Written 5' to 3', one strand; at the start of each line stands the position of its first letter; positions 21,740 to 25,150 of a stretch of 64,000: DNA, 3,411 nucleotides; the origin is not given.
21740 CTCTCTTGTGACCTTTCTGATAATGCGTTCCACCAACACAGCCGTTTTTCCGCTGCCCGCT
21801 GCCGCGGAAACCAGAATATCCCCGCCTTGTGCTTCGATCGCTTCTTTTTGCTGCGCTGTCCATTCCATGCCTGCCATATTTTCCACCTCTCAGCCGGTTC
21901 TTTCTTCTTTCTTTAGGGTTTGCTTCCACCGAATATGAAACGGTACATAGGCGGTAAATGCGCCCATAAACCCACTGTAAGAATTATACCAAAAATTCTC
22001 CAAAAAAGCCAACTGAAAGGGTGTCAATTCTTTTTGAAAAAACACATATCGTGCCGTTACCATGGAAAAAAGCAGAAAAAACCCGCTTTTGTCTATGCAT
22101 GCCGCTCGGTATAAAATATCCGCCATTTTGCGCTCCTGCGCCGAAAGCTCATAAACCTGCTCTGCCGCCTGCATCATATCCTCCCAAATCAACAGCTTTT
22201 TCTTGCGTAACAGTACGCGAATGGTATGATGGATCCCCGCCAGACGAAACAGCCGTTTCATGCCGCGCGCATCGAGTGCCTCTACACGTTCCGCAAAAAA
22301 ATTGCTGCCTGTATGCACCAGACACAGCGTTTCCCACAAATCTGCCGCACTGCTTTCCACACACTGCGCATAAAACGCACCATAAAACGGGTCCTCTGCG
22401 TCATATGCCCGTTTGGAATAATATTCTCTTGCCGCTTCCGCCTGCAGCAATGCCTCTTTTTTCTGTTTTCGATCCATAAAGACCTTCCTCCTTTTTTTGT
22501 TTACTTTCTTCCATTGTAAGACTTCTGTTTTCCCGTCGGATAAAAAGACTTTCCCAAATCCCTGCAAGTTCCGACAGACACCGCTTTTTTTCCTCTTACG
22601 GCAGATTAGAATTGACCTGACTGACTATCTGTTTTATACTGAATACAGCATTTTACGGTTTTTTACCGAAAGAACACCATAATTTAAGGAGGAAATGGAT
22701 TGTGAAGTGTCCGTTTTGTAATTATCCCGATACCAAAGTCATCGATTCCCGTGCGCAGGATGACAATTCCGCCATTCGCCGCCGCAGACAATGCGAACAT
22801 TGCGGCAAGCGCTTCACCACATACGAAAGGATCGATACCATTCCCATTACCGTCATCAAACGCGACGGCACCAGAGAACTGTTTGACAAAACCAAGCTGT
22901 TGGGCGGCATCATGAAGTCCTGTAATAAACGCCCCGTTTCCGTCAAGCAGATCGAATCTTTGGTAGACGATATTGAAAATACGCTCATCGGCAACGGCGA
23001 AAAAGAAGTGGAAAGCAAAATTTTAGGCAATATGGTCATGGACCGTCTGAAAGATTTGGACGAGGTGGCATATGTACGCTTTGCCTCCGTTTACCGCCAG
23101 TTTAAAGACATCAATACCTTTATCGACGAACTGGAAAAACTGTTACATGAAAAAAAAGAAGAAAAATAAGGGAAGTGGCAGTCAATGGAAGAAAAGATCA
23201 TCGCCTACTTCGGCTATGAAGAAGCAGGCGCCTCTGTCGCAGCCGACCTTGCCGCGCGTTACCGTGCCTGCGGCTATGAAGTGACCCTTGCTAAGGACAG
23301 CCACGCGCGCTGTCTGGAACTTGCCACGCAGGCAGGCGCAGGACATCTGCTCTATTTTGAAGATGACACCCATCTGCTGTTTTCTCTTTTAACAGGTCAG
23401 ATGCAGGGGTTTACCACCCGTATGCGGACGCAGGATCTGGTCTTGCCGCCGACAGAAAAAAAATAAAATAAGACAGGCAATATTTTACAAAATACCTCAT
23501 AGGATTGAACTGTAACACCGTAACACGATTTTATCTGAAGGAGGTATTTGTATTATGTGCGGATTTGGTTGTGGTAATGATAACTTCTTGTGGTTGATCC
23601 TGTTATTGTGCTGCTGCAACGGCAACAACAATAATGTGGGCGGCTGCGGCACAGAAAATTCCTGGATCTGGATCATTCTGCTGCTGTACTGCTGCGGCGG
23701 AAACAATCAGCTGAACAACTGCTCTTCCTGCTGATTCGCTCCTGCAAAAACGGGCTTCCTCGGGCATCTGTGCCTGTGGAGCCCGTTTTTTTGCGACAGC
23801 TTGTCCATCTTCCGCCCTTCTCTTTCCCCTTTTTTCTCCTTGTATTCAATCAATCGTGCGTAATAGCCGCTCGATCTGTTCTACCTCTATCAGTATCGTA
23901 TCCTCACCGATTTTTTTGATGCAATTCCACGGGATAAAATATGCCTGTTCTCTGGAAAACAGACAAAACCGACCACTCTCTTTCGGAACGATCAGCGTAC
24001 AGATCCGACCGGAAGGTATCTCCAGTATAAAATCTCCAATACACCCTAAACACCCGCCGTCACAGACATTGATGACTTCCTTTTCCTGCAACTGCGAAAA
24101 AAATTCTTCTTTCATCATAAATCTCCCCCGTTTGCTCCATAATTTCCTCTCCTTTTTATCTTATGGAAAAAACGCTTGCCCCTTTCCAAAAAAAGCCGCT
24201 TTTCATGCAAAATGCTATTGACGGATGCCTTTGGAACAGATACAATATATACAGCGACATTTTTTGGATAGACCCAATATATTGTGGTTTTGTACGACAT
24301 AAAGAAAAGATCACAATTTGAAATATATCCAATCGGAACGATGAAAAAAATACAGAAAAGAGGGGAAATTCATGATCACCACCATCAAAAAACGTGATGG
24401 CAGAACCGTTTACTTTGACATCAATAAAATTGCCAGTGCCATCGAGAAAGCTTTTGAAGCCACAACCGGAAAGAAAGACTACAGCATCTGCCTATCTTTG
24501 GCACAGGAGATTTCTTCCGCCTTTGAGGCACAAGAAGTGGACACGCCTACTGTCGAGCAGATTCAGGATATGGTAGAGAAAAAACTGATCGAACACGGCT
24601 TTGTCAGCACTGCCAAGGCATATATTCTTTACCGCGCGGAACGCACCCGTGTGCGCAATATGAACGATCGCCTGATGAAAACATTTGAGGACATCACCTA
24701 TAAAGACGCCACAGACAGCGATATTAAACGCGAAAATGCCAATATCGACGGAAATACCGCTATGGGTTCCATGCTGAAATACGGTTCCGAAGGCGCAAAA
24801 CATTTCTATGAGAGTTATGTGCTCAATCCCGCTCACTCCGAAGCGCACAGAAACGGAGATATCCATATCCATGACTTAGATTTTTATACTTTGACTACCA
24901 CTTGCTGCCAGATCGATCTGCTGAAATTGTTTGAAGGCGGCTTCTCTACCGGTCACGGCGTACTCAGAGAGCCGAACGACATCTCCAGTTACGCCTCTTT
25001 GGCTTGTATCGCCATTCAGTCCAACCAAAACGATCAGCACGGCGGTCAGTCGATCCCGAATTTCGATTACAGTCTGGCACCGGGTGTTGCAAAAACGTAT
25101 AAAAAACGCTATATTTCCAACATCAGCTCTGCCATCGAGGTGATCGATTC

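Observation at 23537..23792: Unlisted 59-aa Cys/Asn-rich tandem-repeat microprotein gene with its own RBS and terminator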

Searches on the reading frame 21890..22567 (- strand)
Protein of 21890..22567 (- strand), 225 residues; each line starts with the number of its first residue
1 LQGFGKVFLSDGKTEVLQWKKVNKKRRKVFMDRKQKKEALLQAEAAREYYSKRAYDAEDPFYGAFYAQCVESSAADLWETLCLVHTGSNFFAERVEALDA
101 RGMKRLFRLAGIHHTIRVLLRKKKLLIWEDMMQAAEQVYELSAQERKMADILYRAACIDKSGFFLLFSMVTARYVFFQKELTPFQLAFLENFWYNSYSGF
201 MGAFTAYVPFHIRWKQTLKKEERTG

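Call 38: search_protein_families(library=pfam, proteins=[window:21890-22567:-], max_evalue=1)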
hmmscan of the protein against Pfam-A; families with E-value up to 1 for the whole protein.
window:21890-22567:- (225 aa): 1 family
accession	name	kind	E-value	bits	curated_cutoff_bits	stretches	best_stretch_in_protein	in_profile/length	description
PF20955.3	Caud_bapl16_4th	-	0.086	13.5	27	1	121-201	17-51/72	Phage tail base-plate attachment protein C-terminal barrel domain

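Call 39: search_protein_families(library=ncbifam, proteins=[window:21890-22567:-], max_evalue=1)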
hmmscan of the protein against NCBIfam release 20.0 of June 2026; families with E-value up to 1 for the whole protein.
window:21890-22567:- (225 aa): 1 family
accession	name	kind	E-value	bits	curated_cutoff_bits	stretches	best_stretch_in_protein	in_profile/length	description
NF007650.0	PRK10318.3-2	equivalog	0.14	12.5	238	1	118-158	54-94/117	hypothetical protein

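Call 65: search_protein_families(library=phrogs, proteins=[window:21890-22567:-], max_evalue=0.1)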
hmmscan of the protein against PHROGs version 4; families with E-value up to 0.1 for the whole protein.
window:21890-22567:- (225 aa): 0 families

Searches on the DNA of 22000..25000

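Call 6: search_rna_families(source=window, start=22000, end=25000, threshold=evalue, max_evalue=1)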
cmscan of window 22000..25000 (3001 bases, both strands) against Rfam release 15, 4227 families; matches with E-value up to 1: 0.
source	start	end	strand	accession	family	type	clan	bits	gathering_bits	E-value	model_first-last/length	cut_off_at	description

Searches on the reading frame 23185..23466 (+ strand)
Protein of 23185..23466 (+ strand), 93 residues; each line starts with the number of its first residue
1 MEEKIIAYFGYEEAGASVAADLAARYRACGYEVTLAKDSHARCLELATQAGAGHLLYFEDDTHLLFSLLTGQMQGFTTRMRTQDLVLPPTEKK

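Call 3: search_protein_families(library=ncbifam, proteins=[window:23185-23466:+], max_evalue=10)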
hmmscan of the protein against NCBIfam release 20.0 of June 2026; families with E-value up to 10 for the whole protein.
window:23185-23466:+ (93 aa): 0 families

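Call 4: search_protein_families(library=pfam, proteins=[window:23185-23466:+], max_evalue=10)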
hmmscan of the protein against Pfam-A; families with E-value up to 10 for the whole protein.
window:23185-23466:+ (93 aa): 0 families

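Call 64: search_solved_structures(query=window:23185-23466:+, max_evalue=1)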
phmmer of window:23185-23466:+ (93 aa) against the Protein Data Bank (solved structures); distinct sequences matched with E-value up to 1: 2.
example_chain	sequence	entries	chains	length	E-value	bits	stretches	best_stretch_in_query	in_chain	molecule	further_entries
3k6k_A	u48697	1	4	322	0.029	17.9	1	24-65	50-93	Esterase/lipase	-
3dnm_A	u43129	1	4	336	0.032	17.8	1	24-65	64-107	Esterase/lipase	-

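Call 65: search_protein_families(library=phrogs, proteins=[window:23185-23466:+], max_evalue=0.1)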
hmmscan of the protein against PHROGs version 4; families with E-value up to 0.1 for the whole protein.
window:23185-23466:+ (93 aa): 0 families

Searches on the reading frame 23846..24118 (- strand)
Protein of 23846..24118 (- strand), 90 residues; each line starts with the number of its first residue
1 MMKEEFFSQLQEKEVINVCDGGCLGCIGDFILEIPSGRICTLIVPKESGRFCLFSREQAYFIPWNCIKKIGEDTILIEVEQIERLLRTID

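Call 3: search_protein_families(library=ncbifam, proteins=[window:23846-24118:-], max_evalue=10)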
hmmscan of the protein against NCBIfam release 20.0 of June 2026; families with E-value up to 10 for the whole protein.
window:23846-24118:- (90 aa): 1 family
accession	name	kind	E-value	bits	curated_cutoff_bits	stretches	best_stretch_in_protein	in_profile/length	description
TIGR02888.1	spore_YlmC_YmxH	subfamily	2.1e-21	75.9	44.2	1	7-79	2-76/76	YlmC/YmxH family sporulation protein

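Call 4: search_protein_families(library=pfam, proteins=[window:23846-24118:-], max_evalue=10)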
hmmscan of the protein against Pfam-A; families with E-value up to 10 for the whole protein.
window:23846-24118:- (90 aa): 1 family
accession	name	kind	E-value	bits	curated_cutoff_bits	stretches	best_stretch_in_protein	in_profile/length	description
PF05239.21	PRC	-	1.1e-07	32.2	21.2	1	2-79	1-73/78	PRC-barrel domain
